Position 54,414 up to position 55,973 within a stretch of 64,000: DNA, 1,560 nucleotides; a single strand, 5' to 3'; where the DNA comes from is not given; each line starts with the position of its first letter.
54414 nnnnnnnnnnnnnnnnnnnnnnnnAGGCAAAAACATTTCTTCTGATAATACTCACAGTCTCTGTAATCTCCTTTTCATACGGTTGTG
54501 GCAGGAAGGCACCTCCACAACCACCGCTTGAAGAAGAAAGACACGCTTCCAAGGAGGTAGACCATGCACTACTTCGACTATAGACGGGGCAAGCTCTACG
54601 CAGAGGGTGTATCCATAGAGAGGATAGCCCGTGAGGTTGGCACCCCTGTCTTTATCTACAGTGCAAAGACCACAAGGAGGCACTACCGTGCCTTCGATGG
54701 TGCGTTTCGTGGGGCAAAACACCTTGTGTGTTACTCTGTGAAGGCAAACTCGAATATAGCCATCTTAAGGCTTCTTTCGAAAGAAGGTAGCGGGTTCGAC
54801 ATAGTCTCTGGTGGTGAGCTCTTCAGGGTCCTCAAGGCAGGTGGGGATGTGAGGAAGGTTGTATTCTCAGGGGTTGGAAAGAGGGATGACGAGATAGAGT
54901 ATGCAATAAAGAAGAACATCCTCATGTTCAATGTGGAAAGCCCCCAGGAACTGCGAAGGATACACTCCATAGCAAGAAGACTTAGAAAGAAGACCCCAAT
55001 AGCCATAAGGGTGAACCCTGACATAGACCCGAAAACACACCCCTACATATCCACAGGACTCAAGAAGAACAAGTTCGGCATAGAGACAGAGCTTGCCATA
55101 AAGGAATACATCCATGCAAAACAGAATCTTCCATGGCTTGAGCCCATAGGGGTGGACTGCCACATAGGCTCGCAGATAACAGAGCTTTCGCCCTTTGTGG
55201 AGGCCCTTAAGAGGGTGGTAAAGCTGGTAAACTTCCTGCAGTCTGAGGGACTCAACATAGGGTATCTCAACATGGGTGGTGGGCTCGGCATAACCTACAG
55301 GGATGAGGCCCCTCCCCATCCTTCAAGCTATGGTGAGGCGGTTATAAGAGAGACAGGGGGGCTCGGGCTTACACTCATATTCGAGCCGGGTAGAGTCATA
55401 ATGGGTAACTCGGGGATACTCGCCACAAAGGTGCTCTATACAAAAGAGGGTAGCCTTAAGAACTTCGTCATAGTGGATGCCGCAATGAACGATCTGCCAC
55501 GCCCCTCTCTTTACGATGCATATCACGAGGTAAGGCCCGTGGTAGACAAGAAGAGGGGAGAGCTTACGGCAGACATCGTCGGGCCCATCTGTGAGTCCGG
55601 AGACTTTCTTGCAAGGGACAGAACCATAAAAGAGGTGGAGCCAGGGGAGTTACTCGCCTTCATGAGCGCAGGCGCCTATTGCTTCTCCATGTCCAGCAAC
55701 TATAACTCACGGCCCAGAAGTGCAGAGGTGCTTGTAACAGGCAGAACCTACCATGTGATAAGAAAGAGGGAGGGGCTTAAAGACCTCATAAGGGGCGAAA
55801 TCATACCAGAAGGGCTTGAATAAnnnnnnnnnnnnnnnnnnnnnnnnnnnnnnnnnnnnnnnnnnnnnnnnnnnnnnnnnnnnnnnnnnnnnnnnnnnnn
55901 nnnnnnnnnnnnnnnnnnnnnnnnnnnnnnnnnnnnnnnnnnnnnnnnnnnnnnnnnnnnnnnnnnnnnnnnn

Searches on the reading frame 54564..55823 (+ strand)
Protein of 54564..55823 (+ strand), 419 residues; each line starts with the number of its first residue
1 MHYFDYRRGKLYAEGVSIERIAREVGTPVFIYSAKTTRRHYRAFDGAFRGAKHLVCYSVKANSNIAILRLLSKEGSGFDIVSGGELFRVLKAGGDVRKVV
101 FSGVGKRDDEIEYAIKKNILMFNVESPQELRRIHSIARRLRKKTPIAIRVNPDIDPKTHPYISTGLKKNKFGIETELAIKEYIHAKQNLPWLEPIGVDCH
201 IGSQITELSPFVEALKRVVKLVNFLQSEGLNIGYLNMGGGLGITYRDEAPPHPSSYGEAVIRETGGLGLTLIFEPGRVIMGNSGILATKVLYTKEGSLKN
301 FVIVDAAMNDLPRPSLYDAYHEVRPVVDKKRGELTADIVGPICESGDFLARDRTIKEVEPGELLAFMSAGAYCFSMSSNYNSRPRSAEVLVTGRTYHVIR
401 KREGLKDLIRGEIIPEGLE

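Call 70: search_protein_families(library=pfam, proteins=[window:54564-55823:+], max_evalue=0.00001)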
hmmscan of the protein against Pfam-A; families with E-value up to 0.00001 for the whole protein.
window:54564-55823:+ (419 aa): 2 families
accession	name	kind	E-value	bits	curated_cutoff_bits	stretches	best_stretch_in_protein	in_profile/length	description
PF02784.22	Orn_Arg_deC_N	-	1.6e-60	205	23.4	1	38-280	5-246/247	Pyridoxal-dependent decarboxylase, pyridoxal binding domain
PF00278.28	Orn_DAP_Arg_deC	-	1.1e-28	99.7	23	1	120-370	5-95/95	Pyridoxal-dependent decarboxylase, C-terminal sheet domain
